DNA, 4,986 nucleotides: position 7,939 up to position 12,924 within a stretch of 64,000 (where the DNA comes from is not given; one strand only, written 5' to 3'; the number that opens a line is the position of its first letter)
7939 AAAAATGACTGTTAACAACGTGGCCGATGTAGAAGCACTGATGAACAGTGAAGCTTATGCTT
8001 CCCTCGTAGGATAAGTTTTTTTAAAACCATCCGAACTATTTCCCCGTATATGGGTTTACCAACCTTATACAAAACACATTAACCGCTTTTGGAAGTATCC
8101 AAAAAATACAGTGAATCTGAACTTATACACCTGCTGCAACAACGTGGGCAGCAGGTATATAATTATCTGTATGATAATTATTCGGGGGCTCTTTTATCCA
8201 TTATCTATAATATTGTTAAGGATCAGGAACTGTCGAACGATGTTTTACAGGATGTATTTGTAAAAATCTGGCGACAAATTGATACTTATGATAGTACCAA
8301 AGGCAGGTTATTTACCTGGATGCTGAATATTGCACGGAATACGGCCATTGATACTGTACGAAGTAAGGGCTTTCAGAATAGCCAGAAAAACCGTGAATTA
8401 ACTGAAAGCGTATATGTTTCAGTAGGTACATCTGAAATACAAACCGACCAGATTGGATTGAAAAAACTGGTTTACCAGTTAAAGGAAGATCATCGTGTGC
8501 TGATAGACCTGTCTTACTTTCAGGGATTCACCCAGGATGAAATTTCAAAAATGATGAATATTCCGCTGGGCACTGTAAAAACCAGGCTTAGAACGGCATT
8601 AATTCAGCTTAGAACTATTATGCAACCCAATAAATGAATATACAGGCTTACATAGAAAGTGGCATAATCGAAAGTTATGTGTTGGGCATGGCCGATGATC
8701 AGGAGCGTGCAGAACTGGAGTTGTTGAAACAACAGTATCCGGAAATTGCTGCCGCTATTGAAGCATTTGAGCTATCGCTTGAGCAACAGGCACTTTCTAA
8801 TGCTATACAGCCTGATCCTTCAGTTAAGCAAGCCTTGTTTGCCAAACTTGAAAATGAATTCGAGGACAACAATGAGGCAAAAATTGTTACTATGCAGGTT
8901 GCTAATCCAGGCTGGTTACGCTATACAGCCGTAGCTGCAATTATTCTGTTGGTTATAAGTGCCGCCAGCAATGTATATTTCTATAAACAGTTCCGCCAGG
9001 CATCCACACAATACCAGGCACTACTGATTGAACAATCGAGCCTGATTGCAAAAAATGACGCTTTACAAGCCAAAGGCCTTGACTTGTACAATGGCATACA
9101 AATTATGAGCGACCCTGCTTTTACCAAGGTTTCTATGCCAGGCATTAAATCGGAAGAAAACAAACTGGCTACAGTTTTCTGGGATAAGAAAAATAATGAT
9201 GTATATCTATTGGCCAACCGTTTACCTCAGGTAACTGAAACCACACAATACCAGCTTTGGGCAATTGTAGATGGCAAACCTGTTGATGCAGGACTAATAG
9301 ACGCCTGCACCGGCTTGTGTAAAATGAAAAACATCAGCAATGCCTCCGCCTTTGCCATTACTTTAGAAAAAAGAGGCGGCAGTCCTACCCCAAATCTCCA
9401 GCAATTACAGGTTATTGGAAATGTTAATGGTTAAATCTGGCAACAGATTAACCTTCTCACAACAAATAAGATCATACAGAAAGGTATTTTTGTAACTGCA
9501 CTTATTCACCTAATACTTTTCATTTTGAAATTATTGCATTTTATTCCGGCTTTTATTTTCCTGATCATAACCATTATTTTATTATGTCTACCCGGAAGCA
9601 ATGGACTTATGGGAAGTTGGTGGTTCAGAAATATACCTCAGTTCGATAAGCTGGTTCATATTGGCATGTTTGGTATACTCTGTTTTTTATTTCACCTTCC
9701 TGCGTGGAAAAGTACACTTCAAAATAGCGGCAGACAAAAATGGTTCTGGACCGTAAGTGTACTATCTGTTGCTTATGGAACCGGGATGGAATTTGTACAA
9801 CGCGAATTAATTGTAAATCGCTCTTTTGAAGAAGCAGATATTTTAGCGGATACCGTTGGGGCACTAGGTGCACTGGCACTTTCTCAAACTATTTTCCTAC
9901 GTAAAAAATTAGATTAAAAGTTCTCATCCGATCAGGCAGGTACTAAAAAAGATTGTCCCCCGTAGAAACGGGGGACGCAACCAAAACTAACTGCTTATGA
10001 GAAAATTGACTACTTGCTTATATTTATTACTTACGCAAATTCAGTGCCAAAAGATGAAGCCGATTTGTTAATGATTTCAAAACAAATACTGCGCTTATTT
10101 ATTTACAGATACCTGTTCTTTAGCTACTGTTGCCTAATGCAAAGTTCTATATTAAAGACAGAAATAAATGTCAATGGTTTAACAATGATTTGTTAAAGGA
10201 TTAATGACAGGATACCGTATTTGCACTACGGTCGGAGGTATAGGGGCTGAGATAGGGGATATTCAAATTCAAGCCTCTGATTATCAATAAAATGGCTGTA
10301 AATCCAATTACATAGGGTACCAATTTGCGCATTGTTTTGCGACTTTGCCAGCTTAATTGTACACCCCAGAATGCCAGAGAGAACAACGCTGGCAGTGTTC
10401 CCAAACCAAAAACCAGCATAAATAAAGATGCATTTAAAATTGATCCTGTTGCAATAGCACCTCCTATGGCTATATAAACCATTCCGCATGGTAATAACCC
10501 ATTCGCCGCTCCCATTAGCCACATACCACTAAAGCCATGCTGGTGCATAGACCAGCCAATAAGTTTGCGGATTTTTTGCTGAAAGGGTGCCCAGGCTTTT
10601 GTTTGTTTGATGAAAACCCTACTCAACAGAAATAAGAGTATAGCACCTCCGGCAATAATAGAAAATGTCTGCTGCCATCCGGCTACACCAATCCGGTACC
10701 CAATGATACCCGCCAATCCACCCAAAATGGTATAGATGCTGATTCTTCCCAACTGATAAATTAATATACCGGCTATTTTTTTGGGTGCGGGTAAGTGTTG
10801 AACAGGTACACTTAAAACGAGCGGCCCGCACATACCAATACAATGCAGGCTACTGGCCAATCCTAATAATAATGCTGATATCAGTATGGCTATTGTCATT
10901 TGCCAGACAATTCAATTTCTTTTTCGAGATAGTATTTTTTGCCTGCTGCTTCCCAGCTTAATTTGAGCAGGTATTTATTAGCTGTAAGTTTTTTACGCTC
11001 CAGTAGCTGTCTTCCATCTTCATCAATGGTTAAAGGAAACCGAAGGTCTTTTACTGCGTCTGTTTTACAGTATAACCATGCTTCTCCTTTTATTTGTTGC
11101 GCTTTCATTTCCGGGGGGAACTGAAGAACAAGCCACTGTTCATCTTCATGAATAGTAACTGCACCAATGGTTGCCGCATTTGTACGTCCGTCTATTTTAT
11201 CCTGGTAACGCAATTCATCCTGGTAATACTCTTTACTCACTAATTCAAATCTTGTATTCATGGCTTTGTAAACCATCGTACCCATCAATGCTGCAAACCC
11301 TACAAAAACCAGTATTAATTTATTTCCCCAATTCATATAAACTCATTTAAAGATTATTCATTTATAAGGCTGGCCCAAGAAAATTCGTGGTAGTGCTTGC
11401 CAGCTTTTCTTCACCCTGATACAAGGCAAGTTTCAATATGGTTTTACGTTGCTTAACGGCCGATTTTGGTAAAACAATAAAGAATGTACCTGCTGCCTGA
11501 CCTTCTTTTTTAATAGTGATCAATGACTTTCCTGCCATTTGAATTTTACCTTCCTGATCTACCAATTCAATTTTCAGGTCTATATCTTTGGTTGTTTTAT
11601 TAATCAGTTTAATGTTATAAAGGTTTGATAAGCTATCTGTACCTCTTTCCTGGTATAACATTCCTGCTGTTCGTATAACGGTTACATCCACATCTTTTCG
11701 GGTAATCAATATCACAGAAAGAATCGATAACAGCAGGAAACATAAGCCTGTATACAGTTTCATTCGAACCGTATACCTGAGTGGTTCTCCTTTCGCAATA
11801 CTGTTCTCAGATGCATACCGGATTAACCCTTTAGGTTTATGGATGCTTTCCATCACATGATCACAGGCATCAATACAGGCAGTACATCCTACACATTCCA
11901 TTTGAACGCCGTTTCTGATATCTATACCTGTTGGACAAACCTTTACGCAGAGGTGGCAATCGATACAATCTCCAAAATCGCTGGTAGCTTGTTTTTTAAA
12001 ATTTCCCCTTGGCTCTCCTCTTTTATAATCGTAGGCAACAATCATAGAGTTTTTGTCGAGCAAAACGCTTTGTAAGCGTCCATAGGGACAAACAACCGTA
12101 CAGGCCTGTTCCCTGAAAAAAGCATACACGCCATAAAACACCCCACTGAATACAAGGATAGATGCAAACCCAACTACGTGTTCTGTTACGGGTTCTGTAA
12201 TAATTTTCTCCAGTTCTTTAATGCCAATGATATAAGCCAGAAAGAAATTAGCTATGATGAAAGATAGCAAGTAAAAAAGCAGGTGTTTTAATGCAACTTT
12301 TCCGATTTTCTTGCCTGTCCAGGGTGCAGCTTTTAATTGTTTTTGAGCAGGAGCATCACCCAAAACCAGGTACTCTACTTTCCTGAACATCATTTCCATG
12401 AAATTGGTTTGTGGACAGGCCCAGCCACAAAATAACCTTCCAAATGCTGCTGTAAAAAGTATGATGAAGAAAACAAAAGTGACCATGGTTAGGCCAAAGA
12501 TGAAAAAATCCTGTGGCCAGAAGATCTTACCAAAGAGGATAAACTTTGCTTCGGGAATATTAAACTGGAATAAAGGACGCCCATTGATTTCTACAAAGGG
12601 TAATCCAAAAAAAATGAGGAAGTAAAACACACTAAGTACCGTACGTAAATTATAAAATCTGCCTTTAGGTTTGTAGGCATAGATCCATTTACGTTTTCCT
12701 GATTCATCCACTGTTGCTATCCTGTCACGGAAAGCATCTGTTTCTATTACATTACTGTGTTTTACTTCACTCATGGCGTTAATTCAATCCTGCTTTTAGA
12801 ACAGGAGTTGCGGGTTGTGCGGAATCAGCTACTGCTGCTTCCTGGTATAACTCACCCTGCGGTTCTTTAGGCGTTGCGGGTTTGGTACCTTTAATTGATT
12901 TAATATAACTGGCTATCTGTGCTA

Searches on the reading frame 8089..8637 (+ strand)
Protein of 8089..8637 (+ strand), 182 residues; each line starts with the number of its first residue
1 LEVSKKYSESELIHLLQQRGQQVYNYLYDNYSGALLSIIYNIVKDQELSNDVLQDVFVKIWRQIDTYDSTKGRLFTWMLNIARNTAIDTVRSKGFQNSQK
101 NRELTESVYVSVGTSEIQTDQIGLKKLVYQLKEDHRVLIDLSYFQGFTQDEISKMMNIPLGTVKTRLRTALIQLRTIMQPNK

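Call 68: search_protein_families(library=pfam, proteins=[window:8089-8637:+], max_evalue=0.00001)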
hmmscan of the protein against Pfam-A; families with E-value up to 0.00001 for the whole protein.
window:8089-8637:+ (182 aa): 4 families
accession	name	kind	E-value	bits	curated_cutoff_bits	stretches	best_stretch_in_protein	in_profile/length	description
PF04542.20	Sigma70_r2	-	1.1e-15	57.6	24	1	27-94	1-69/71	Sigma-70 region 2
PF04545.22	Sigma70_r4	-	3.9e-11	42.7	24.1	1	130-175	4-49/50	Sigma-70, region 4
PF08281.18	Sigma70_r4_2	-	4.9e-10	39.3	25.7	1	128-173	8-53/54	Sigma-70, region 4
PF07638.17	Sigma70_ECF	-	3.3e-06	27.6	21.1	1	40-170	39-175/185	ECF sigma factor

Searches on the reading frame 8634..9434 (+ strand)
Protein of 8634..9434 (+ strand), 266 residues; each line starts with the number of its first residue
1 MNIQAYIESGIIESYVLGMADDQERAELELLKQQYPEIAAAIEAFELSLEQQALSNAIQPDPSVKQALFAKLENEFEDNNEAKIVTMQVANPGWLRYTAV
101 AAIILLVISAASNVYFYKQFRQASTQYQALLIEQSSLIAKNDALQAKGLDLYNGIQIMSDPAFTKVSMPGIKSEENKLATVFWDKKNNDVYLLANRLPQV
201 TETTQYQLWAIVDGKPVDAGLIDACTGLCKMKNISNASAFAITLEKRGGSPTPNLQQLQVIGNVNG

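Call 68: search_protein_families(library=pfam, proteins=[window:8634-9434:+], max_evalue=0.00001)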
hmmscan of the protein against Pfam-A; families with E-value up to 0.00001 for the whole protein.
window:8634-9434:+ (266 aa): 1 family
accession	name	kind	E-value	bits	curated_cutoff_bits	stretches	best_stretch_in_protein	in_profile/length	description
PF10099.14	RskA_C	-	6.2e-18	65.8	29.4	1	99-254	4-130/135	Anti-sigma-K factor rskA, C-terminal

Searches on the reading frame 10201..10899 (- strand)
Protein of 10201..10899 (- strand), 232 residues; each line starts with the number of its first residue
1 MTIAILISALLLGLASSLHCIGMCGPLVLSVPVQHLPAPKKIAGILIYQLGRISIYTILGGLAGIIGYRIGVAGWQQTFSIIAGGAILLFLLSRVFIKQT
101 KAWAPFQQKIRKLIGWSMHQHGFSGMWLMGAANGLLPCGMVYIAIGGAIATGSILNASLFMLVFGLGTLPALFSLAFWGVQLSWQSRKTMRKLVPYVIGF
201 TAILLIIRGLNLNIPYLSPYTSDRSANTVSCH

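Call 68: search_protein_families(library=pfam, proteins=[window:10201-10899:-], max_evalue=0.00001)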
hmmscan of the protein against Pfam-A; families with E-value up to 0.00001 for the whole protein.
window:10201-10899:- (232 aa): 1 family
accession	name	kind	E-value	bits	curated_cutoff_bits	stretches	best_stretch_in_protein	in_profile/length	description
PF13386.12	DsbD_2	-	1.5e-40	139.7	24.9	1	9-203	2-198/199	Cytochrome C biogenesis protein transmembrane region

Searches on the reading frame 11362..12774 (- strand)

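Call 68: search_protein_families(library=pfam, proteins=[window:11362-12774:-], max_evalue=0.00001)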
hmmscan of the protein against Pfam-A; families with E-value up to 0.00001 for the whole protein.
window:11362-12774:- (470 aa): 8 families
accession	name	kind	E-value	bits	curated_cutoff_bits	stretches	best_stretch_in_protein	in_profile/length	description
PF13746.11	Fer4_18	-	1.7e-40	138.2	27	1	220-323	1-114/114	4Fe-4S dicluster domain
PF11614.14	FixG_C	-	4.9e-20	72.3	25.6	1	354-468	3-119/119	IG-like fold at C-terminal of FixG, putative oxidoreductase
PF12801.12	Fer4_5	-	6.8e-12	45.6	22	1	94-131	2-39/48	4Fe-4S binding domain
PF12838.12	Fer4_7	-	1.7e-10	41.6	27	1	224-284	7-52/52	4Fe-4S dicluster domain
PF13187.11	Fer4_9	-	2.2e-08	34.4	27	1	224-283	7-50/52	4Fe-4S dicluster domain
PF13183.11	Fer4_8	-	6.6e-08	33.4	27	0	224-284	10-68/68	4Fe-4S dicluster domain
PF13484.11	Fer4_16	-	2.4e-07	31.9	30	0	223-282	6-65/66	4Fe-4S double cluster binding domain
PF13534.11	Fer4_17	-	6.4e-07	30.3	22.2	0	224-285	7-61/61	4Fe-4S dicluster domain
